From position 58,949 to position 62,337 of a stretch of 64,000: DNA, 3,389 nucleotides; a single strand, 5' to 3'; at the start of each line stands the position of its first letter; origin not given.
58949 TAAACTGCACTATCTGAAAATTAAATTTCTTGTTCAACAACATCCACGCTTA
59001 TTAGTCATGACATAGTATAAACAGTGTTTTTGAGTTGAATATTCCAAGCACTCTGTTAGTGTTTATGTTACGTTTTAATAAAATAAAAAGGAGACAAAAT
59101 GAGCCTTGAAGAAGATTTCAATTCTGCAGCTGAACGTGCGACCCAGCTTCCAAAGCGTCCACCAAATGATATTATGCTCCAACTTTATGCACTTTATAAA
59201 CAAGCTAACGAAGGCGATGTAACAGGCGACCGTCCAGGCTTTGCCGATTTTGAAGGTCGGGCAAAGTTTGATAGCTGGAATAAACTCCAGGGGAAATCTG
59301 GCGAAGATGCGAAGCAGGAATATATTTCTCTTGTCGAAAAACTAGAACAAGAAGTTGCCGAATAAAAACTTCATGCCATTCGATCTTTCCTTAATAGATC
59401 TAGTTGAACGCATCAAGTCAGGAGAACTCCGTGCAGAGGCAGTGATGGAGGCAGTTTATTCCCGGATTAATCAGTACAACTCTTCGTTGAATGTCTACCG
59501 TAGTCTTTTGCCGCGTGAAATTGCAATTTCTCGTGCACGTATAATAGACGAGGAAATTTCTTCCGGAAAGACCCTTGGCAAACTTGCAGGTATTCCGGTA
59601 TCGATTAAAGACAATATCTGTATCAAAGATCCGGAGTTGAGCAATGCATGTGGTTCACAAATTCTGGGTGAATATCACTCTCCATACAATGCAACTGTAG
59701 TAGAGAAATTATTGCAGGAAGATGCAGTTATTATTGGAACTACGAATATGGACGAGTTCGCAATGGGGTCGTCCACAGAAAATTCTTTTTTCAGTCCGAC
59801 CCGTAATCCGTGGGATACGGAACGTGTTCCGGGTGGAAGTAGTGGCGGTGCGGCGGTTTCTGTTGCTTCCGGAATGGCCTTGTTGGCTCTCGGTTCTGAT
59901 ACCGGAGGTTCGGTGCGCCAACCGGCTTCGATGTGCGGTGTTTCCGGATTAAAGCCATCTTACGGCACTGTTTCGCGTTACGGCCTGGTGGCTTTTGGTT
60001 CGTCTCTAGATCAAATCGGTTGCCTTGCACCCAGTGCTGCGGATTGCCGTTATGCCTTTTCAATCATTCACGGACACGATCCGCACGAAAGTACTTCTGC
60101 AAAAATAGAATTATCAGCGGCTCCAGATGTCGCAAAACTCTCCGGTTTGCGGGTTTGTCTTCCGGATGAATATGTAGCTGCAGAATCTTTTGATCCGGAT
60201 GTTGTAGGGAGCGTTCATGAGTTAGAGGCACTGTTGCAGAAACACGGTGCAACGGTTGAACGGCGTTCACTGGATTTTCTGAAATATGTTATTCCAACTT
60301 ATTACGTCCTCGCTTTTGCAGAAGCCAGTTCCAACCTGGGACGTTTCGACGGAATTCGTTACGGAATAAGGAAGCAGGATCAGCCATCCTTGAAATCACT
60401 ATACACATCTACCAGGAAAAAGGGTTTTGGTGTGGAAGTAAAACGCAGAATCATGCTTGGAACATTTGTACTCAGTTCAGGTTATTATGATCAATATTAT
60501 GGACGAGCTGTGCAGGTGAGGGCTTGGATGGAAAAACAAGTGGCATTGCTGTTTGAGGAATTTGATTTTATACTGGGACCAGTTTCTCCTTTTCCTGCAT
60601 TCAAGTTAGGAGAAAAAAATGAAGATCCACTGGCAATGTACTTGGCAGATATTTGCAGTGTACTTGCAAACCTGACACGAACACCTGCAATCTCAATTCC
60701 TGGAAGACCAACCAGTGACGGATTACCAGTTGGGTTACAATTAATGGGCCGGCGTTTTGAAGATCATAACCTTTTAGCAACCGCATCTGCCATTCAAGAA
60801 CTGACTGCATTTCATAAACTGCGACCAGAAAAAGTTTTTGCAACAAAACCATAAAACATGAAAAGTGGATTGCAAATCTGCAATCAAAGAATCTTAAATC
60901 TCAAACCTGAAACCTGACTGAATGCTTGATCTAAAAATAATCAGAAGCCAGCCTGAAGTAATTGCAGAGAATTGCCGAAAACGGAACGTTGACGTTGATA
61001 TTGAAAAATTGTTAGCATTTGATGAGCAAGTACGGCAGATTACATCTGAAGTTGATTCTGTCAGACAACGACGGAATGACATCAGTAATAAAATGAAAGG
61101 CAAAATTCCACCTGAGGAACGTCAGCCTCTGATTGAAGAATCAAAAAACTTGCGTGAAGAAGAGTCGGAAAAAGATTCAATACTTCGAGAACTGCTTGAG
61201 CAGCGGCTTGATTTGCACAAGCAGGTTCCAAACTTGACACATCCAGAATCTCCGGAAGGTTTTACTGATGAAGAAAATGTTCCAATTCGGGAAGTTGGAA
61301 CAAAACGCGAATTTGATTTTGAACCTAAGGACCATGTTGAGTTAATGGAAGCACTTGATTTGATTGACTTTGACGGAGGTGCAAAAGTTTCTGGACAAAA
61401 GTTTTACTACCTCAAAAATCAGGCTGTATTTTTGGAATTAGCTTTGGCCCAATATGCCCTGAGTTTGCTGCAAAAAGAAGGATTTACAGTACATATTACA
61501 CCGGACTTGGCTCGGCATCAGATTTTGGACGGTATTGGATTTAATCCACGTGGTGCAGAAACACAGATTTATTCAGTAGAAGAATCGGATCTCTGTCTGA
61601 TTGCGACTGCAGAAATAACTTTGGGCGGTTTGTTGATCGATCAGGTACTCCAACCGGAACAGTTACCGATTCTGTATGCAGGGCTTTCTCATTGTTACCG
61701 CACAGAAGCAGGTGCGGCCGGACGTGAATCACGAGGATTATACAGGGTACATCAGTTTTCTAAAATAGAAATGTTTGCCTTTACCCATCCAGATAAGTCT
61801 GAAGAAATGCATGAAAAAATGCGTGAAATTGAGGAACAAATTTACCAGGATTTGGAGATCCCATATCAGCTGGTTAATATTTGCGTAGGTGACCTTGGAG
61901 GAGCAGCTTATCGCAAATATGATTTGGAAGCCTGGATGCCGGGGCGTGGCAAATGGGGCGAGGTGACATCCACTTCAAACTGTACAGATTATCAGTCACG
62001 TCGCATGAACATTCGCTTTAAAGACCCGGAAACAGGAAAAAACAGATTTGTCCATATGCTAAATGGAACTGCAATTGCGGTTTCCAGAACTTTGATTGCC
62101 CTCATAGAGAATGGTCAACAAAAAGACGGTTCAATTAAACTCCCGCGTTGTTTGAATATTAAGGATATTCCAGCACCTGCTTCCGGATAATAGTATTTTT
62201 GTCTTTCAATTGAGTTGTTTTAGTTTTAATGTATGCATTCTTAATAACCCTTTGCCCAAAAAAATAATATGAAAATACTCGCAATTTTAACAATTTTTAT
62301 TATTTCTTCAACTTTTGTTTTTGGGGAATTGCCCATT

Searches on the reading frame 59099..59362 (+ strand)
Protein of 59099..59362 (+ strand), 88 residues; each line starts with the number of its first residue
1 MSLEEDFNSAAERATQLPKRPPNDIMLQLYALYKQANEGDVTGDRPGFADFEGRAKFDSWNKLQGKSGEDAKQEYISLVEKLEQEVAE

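Call 78: search_protein_families(library=pfam, proteins=[window:59099-59362:+], max_evalue=0.00001)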
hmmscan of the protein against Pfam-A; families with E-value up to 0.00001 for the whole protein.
window:59099-59362:+ (88 aa): 1 family
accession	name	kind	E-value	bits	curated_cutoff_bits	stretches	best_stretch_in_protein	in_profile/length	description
PF00887.24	ACBP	-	5.2e-28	97.5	28.3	1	4-79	1-76/76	Acyl CoA binding protein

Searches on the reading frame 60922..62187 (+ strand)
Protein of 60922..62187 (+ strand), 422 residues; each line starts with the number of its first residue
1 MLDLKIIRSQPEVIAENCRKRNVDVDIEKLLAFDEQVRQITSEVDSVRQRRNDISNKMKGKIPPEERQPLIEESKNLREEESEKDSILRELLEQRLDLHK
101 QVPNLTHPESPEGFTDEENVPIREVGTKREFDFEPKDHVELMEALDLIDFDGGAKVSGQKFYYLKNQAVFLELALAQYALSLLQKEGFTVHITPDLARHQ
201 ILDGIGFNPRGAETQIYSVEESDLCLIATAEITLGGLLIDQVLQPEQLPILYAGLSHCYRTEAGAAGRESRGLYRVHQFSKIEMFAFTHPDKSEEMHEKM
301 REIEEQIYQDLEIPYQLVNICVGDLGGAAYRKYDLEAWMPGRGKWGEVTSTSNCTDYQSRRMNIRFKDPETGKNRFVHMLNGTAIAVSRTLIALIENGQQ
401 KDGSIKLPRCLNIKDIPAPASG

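Call 78: search_protein_families(library=pfam, proteins=[window:60922-62187:+], max_evalue=0.00001)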
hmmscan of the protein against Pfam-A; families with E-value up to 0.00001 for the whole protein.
window:60922-62187:+ (422 aa): 2 families
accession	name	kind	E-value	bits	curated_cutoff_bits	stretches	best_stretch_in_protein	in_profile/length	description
PF00587.30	tRNA-synt_2b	-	5.7e-39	134.4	29.3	1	220-397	7-178/179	tRNA synthetase class II core domain (G, H, P, S and T)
PF02403.27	Seryl_tRNA_N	-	1.6e-20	73.8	28.2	1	1-105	1-107/108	Seryl-tRNA synthetase N-terminal domain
